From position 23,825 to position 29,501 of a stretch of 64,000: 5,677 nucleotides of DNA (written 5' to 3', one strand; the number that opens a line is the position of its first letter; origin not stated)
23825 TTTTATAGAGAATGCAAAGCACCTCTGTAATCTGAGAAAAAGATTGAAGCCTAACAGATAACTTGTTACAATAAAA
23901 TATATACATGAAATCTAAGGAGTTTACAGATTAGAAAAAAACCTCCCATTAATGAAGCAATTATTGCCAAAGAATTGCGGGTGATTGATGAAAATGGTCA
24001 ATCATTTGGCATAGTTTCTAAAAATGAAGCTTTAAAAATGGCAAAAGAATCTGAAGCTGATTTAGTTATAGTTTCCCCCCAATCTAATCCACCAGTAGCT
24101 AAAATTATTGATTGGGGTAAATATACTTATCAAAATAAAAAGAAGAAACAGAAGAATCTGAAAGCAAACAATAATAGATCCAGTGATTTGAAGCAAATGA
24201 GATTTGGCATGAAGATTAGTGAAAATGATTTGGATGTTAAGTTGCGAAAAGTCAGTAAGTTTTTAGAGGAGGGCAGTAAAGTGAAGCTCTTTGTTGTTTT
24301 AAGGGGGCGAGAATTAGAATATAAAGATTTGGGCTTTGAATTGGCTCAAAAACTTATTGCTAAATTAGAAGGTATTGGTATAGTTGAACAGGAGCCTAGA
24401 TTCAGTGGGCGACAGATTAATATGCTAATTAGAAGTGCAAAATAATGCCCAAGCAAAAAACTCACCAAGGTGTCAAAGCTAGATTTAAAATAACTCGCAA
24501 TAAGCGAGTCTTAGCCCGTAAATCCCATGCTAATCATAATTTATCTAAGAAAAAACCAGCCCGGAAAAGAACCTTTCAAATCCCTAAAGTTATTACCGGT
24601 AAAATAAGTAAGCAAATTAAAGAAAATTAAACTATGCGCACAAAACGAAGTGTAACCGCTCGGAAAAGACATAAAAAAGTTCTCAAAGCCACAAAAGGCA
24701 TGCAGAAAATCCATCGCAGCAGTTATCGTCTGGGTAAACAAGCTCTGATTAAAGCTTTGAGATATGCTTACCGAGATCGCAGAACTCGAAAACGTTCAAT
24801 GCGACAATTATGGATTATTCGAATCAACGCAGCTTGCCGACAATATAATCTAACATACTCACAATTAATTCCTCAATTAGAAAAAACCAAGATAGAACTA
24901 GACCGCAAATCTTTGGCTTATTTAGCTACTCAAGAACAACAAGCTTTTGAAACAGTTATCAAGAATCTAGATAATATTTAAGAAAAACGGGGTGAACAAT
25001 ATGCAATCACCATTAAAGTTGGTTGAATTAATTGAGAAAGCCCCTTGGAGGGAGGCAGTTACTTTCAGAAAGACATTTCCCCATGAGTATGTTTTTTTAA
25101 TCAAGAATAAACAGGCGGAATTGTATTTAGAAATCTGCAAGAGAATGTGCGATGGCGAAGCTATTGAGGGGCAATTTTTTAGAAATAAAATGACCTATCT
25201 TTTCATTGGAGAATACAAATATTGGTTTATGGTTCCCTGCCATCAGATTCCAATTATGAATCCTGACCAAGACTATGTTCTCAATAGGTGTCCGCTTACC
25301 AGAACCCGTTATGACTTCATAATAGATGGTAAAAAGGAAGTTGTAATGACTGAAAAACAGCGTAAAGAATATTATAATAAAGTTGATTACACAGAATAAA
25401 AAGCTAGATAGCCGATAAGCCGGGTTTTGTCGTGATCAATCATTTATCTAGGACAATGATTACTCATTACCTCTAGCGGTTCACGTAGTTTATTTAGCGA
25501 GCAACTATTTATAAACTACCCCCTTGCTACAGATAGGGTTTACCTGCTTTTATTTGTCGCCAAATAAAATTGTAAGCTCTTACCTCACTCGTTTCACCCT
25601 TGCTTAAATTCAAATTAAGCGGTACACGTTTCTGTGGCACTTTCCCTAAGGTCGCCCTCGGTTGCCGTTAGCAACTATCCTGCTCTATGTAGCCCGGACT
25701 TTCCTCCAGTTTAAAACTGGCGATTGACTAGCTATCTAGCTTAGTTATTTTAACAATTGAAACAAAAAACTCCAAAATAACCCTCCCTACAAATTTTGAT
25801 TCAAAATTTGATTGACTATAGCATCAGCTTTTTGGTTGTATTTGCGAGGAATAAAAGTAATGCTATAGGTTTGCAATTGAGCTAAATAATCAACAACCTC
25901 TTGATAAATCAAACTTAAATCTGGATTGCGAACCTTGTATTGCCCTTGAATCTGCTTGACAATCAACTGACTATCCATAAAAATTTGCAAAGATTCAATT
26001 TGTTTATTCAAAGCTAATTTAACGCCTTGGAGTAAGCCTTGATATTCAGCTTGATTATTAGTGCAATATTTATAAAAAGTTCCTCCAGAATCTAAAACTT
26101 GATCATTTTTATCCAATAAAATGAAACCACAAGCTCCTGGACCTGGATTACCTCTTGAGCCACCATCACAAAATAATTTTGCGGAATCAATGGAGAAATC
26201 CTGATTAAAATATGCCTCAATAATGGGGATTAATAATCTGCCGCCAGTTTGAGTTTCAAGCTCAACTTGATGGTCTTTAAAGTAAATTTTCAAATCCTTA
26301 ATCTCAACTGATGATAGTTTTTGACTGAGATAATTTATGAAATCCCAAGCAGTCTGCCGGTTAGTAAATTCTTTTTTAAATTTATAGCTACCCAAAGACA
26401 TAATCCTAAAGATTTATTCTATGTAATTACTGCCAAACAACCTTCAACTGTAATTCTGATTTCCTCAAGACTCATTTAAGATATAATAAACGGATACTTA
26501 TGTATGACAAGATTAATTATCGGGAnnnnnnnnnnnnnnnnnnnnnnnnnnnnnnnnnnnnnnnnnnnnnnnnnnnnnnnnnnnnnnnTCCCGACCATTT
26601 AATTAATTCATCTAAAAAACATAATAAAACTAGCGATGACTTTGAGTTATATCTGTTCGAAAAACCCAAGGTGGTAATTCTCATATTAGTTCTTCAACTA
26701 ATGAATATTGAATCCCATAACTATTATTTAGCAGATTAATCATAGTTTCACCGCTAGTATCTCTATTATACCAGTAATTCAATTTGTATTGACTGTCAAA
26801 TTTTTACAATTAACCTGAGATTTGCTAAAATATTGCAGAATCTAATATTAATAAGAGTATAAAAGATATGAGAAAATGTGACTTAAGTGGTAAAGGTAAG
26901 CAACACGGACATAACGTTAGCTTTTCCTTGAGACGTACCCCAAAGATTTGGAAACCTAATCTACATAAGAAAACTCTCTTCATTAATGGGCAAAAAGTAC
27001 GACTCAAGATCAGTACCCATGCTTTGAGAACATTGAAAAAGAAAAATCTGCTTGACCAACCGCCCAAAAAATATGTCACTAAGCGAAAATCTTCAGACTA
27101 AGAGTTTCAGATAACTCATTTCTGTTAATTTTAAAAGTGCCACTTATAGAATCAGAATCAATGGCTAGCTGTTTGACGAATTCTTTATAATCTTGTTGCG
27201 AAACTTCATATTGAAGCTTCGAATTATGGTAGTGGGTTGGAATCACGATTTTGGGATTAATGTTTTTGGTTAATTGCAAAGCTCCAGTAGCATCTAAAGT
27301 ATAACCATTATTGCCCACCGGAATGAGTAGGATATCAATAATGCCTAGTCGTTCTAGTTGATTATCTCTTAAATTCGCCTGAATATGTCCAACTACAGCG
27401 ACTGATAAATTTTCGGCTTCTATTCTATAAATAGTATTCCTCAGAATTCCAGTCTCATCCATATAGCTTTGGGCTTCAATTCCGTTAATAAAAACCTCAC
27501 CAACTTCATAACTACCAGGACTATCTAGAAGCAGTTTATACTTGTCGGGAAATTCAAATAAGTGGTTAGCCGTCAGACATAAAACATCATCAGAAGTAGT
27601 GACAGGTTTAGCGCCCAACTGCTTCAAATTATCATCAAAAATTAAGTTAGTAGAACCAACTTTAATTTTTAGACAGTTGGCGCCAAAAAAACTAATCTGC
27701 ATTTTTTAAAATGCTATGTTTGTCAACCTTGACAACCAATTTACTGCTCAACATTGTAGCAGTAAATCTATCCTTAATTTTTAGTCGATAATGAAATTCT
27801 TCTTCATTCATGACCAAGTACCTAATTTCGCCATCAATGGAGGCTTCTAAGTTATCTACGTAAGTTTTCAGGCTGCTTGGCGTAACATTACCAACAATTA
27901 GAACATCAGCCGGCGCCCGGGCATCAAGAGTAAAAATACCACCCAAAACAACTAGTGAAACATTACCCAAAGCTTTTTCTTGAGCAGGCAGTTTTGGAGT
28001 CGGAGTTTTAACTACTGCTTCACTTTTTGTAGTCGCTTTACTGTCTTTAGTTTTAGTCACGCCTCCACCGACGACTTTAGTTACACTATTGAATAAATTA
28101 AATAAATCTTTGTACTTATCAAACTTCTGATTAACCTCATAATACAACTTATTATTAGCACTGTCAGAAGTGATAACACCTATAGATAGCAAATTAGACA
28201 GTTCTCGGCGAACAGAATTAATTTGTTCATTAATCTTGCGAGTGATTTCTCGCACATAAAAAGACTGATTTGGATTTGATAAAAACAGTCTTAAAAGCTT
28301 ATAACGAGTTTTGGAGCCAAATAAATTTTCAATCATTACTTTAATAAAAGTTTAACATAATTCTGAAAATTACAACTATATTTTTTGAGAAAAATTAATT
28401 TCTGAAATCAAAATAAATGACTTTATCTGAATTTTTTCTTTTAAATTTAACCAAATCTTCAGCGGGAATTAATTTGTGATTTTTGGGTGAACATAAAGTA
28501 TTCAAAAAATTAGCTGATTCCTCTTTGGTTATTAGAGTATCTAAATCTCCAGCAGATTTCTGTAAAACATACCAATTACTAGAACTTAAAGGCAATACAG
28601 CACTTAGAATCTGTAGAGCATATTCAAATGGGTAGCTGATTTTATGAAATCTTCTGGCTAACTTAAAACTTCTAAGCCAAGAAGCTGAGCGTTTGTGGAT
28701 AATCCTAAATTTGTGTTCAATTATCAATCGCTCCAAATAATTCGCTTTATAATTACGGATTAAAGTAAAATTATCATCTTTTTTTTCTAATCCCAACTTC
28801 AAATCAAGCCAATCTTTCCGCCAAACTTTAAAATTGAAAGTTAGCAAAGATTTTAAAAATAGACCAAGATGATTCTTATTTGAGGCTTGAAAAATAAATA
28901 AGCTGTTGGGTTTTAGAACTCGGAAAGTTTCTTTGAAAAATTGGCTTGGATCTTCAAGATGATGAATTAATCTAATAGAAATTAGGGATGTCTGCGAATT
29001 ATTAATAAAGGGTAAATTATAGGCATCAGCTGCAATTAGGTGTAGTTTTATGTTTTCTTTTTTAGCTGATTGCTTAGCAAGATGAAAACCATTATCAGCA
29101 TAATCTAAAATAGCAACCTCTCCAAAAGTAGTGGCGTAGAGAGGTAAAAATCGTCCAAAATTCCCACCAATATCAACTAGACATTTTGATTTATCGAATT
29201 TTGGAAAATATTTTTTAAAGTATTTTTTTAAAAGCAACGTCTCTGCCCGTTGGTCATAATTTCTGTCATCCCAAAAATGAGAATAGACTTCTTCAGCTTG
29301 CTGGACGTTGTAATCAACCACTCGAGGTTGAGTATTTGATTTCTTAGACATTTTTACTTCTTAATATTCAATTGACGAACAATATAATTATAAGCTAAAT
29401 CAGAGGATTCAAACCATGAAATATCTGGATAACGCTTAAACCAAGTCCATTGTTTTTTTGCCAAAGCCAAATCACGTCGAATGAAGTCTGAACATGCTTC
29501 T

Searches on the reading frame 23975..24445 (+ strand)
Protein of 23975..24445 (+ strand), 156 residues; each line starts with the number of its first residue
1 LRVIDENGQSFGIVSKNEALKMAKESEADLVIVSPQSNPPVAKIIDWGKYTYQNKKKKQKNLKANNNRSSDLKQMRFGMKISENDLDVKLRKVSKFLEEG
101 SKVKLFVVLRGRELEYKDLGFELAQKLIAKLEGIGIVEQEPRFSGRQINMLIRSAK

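Call 31: search_protein_families(library=pfam, proteins=[window:23975-24445:+], max_evalue=0.001)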
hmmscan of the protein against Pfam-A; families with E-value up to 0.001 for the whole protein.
window:23975-24445:+ (156 aa): 2 families
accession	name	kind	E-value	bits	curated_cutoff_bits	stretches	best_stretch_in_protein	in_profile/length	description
PF00707.27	IF3_C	-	6.2e-26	90.6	34.8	1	71-153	2-84/86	Translation initiation factor IF-3, C-terminal domain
PF05198.21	IF3_N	-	2.8e-23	82.3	26.9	1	2-60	11-69/70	Translation initiation factor IF-3, N-terminal domain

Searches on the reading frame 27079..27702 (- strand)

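Call 31: search_protein_families(library=pfam, proteins=[window:27079-27702:-], max_evalue=0.001)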
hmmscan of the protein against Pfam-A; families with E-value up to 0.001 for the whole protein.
window:27079-27702:- (207 aa): 1 family
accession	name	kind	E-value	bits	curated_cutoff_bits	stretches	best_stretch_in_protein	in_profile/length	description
PF13483.12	Lactamase_B_3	-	1.4e-24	87.4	24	1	2-157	1-160/160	Beta-lactamase superfamily domain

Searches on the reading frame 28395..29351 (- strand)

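Call 31: search_protein_families(library=pfam, proteins=[window:28395-29351:-], max_evalue=0.001)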
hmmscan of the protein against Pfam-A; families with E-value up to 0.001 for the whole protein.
window:28395-29351:- (318 aa): 6 families
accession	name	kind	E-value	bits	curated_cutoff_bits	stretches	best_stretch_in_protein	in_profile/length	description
PF08241.18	Methyltransf_11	-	7.5e-16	59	21.2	1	59-154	1-95/95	Methyltransferase domain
PF13649.12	Methyltransf_25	-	9.6e-12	45.9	27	1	59-149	2-96/97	Methyltransferase domain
PF13489.12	Methyltransf_23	-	1.2e-08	35.3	27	1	40-219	8-163/164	Methyltransferase domain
PF13847.12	Methyltransf_31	-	2.1e-07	31.1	27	1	58-158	7-113/145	Methyltransferase domain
PF08242.18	Methyltransf_12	-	6.1e-06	27.3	30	1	59-151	1-97/98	Methyltransferase domain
PF01209.24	Ubie_methyltran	-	3.6e-05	23.7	20.1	1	74-159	70-156/233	ubiE/COQ5 methyltransferase family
